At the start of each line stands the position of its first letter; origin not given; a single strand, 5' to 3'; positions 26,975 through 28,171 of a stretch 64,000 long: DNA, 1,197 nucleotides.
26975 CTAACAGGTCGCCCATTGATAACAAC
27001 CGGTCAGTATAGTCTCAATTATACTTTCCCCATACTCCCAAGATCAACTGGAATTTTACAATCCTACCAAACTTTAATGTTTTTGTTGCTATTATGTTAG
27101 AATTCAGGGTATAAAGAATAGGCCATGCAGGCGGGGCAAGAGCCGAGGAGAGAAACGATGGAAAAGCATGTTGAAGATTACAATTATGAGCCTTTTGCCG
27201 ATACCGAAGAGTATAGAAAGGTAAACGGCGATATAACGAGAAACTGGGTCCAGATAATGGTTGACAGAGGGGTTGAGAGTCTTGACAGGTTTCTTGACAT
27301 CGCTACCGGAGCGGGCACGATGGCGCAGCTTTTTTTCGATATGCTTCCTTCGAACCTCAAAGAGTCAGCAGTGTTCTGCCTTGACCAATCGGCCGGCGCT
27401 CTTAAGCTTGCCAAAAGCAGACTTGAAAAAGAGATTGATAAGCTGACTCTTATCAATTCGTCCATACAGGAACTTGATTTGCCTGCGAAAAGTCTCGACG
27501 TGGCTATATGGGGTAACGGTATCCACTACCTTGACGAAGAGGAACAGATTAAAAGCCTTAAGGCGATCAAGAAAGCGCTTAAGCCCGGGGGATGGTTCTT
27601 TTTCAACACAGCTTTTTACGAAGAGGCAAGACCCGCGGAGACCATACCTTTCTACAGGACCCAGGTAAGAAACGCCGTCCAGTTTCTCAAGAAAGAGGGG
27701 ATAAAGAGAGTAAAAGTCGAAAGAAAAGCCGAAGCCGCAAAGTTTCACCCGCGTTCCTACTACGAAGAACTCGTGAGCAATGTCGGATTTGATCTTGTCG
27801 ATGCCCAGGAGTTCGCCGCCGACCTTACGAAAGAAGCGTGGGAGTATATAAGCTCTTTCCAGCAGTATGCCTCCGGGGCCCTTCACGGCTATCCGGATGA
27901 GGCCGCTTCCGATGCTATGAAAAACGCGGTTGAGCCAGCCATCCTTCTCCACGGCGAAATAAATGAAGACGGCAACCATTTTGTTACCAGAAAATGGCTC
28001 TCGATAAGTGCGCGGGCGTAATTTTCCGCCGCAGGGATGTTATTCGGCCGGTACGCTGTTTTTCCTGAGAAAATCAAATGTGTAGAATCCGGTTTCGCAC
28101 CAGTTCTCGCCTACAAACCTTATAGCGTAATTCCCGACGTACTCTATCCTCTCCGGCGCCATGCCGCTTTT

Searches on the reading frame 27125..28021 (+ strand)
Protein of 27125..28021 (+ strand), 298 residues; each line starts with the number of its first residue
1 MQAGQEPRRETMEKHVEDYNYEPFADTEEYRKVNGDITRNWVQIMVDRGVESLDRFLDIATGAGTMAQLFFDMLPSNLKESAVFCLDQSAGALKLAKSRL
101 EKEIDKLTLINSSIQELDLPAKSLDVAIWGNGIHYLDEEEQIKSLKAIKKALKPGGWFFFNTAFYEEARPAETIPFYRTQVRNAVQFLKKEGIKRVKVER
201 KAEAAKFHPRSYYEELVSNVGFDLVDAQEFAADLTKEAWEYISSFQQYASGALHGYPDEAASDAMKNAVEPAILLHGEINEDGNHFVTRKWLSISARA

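Call 17: search_protein_families(library=pfam, proteins=[window:27125-28021:+], max_evalue=0.01)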
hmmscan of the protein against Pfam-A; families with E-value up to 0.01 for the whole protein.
window:27125-28021:+ (298 aa): 8 families
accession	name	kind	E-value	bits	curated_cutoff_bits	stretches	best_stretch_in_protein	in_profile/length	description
PF13649.12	Methyltransf_25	-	6.6e-14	52.8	27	1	57-156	2-97/97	Methyltransferase domain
PF08241.18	Methyltransf_11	-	2e-12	48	21.2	1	57-160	1-95/95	Methyltransferase domain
PF08242.18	Methyltransf_12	-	1.8e-10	41.8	30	1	57-158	1-98/98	Methyltransferase domain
PF13847.12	Methyltransf_31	-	1.9e-10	41.1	27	1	54-163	5-112/145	Methyltransferase domain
PF01209.24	Ubie_methyltran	-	4.3e-08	33.2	20.1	1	40-159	34-150/233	ubiE/COQ5 methyltransferase family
PF13489.12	Methyltransf_23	-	3e-06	27.5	27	1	52-225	22-162/164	Methyltransferase domain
PF11899.13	DUF3419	-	0.00042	20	28.2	1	97-176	267-350/385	Protein of unknown function (DUF3419)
PF01795.25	Methyltransf_5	-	0.0092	15.9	27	0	55-126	23-90/309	MraW methylase family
